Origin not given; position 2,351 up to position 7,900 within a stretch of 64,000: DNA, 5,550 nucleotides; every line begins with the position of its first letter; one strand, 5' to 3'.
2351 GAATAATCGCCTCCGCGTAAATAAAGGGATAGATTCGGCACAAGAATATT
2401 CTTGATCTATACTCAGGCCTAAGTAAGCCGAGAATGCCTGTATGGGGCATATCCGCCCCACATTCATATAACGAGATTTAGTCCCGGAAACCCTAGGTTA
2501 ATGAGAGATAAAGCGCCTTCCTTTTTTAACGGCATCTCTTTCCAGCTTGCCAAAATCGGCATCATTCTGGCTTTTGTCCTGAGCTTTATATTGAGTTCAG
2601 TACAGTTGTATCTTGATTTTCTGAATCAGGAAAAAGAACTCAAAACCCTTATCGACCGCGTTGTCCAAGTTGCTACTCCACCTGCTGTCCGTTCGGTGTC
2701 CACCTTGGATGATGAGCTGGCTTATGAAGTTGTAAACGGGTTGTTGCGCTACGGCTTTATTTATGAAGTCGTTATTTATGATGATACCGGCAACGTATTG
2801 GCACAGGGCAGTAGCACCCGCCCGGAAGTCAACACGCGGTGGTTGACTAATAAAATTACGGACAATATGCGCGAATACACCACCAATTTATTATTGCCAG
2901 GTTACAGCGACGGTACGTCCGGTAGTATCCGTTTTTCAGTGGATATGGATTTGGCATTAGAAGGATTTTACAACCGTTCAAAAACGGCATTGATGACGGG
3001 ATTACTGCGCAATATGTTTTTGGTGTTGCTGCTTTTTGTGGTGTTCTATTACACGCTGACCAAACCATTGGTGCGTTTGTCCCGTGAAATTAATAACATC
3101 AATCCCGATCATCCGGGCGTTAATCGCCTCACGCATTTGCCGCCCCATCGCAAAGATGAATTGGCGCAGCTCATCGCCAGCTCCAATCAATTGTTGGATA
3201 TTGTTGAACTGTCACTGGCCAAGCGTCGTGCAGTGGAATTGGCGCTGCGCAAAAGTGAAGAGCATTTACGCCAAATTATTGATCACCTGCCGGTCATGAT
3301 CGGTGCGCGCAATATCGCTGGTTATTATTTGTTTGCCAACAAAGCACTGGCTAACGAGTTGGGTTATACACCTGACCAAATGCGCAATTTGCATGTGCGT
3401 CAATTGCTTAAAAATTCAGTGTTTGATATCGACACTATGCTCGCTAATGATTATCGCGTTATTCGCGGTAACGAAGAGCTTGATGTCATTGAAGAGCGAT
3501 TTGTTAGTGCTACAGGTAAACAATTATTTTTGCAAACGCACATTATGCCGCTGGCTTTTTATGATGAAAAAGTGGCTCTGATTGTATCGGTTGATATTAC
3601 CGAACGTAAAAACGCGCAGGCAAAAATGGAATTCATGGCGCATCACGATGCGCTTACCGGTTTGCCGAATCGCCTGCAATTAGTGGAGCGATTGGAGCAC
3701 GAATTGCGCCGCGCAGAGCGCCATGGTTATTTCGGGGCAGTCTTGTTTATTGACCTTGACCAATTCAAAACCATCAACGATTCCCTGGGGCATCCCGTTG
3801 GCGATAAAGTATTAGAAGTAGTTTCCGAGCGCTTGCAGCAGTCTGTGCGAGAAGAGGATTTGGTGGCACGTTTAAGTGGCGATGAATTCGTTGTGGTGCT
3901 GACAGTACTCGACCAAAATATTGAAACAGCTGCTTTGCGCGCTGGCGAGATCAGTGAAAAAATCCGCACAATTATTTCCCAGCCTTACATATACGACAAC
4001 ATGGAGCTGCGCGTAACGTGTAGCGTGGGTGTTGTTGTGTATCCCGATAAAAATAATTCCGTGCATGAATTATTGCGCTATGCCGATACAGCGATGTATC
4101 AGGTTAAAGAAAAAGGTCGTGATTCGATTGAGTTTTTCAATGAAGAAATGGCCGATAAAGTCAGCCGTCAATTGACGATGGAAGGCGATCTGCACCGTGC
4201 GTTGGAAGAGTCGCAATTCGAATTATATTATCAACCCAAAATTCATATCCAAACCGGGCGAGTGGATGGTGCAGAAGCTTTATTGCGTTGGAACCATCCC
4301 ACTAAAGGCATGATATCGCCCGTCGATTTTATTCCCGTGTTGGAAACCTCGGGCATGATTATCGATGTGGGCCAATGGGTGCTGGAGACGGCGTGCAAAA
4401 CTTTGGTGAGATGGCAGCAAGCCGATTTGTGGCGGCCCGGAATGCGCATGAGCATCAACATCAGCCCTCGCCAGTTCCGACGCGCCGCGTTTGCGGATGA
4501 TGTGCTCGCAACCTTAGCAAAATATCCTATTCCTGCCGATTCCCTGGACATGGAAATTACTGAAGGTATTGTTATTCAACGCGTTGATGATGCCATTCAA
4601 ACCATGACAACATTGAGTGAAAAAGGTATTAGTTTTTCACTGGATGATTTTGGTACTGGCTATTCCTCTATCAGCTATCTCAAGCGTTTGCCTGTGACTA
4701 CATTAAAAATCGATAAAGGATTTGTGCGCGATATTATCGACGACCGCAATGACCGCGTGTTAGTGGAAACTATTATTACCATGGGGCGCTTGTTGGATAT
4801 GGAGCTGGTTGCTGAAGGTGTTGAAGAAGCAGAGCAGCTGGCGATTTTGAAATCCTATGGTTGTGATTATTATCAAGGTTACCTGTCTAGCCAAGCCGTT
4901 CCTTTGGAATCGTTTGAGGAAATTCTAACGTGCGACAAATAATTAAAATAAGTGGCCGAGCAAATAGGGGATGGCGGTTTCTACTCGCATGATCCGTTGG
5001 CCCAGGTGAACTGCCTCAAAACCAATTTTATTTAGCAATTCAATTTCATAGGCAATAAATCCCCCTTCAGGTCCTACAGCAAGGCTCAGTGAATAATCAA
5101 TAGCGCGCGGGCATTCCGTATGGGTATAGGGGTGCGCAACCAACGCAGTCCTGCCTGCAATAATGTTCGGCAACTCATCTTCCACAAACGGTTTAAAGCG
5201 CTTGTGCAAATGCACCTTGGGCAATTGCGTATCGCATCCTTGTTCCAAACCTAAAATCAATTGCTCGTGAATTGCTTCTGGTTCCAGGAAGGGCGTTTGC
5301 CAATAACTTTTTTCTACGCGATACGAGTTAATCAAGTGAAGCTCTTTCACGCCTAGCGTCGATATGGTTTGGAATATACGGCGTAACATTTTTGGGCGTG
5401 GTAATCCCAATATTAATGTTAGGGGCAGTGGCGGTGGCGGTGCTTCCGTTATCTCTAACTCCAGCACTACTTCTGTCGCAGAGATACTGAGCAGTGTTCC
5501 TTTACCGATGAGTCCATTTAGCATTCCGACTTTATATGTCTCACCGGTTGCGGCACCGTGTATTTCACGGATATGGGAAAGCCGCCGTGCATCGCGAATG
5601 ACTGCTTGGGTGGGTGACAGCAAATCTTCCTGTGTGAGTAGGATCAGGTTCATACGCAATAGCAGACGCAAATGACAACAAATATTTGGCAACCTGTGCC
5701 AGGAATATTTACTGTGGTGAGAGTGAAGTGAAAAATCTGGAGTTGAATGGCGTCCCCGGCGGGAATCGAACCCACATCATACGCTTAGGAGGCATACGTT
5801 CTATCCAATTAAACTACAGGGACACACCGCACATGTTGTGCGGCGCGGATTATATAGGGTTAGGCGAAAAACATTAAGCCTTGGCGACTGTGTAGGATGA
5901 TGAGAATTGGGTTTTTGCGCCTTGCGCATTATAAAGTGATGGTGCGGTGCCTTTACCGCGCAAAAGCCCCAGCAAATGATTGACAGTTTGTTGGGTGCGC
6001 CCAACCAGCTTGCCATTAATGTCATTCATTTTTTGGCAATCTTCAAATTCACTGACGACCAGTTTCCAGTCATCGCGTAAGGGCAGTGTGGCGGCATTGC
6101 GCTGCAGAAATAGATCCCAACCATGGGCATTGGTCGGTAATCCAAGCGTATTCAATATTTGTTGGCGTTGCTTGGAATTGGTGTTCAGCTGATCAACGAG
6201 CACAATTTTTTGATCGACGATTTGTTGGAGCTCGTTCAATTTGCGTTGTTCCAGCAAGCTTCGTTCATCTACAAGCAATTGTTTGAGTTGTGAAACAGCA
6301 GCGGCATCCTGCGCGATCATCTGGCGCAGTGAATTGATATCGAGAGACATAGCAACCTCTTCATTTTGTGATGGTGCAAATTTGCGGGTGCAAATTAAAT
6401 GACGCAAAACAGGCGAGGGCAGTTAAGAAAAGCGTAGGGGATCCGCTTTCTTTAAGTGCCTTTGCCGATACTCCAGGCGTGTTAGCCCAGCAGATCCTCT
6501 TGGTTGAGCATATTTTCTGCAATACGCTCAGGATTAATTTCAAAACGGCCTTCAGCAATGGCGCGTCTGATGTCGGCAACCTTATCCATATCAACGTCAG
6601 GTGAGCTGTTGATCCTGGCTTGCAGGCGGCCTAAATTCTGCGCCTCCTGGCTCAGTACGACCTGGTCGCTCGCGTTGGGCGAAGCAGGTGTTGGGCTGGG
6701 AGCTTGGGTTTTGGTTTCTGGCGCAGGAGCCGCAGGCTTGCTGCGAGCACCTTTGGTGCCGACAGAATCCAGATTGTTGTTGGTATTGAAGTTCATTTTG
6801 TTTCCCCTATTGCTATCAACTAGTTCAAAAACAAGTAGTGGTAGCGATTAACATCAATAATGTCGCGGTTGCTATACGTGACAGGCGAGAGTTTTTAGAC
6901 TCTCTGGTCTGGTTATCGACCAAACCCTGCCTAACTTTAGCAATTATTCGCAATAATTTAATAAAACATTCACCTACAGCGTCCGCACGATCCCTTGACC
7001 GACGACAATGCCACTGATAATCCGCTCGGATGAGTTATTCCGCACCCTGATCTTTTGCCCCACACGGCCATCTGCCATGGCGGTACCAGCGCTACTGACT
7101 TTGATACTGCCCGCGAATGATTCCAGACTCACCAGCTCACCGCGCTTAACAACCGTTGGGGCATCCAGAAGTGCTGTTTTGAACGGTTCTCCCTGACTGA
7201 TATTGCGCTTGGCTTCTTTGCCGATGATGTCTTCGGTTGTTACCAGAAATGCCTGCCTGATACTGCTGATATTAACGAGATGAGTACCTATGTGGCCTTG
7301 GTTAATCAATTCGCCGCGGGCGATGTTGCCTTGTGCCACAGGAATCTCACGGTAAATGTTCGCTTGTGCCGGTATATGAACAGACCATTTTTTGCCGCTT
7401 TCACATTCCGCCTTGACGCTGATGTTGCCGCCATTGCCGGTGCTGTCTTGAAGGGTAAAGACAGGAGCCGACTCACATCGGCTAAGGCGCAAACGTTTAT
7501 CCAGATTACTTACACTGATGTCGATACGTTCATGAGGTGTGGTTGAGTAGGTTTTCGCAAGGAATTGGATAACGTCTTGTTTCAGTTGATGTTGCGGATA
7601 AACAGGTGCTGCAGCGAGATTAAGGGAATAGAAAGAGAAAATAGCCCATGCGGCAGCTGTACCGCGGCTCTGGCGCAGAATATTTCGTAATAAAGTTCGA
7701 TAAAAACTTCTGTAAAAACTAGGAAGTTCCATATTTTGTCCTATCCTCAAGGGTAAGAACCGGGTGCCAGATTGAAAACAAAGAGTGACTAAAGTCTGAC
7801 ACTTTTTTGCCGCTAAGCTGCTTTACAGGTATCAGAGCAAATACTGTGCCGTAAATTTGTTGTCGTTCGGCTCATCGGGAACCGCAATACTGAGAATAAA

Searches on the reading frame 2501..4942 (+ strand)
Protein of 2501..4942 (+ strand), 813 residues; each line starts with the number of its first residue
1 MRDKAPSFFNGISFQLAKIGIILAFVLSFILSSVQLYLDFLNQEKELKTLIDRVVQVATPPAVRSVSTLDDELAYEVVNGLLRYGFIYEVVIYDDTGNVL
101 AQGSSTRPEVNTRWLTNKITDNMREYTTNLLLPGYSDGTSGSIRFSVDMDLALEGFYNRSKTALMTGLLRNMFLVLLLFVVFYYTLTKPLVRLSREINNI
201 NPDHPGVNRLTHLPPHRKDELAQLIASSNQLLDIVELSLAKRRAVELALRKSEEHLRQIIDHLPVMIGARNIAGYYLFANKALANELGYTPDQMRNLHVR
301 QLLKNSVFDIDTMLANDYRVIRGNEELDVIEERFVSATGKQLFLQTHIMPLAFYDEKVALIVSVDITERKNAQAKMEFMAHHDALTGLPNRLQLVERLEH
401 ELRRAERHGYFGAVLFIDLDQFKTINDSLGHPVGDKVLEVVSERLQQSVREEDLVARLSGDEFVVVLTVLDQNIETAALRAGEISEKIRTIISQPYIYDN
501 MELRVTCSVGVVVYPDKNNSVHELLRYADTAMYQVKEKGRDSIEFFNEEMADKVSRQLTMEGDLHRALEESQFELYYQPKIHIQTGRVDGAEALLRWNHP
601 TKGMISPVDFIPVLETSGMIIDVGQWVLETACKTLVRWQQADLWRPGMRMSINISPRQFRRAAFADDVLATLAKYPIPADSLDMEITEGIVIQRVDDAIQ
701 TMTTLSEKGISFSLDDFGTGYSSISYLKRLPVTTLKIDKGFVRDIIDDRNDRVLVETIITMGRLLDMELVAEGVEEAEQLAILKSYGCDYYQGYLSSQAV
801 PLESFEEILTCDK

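Call 56: search_protein_families(library=pfam, proteins=[window:2501-4942:+], max_evalue=0.0001)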
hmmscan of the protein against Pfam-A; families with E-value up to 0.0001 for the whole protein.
window:2501-4942:+ (813 aa): 4 families
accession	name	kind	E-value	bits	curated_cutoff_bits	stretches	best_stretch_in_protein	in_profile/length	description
PF00563.25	EAL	-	3e-72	243.3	31.3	1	563-798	3-235/236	EAL domain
PF00990.26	GGDEF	-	3.1e-49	167.3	23.8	1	380-541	1-160/161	Diguanylate cyclase, GGDEF domain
PF08448.16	PAS_4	-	3.2e-07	31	23.1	1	261-370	2-109/110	PAS fold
PF13426.13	PAS_9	-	1.3e-06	29.1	27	1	272-368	9-103/103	PAS domain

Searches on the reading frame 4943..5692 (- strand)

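Call 56: search_protein_families(library=pfam, proteins=[window:4943-5692:-], max_evalue=0.0001)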
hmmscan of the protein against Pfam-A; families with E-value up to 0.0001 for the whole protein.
window:4943-5692:- (249 aa): 1 family
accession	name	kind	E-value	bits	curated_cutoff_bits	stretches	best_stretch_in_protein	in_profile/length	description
PF04452.19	Methyltrans_RNA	-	4.5e-31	108.1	23.9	1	86-246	2-162/165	RNA methyltransferase domain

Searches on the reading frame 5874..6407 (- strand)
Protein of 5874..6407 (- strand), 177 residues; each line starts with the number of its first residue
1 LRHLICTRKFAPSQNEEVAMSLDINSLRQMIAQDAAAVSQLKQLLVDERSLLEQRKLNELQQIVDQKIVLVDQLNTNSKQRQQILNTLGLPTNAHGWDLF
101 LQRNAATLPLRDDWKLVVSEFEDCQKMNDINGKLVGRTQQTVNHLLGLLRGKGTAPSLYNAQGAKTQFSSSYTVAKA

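Call 56: search_protein_families(library=pfam, proteins=[window:5874-6407:-], max_evalue=0.0001)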
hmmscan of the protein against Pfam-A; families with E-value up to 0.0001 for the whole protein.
window:5874-6407:- (177 aa): 1 family
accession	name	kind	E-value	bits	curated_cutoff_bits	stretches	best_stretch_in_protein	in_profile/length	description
PF05130.17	FlgN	-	1.1e-24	87.9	30.5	1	20-165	1-145/147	FlgN protein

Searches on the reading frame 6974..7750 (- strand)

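Call 56: search_protein_families(library=pfam, proteins=[window:6974-7750:-], max_evalue=0.0001)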
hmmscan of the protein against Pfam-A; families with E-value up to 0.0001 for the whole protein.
window:6974-7750:- (258 aa): 3 families
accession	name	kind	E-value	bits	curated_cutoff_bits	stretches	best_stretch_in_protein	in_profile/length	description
PF13144.11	ChapFlgA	-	1.3e-29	103.1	23.8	1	135-256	2-121/122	Chaperone for flagella basal body P-ring formation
PF17656.6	ChapFlgA_N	-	2.3e-11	44.4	27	1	56-131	1-76/77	FlgA N-terminal domain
PF08666.17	SAF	-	3.7e-05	24.6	21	1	138-194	5-61/63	SAF domain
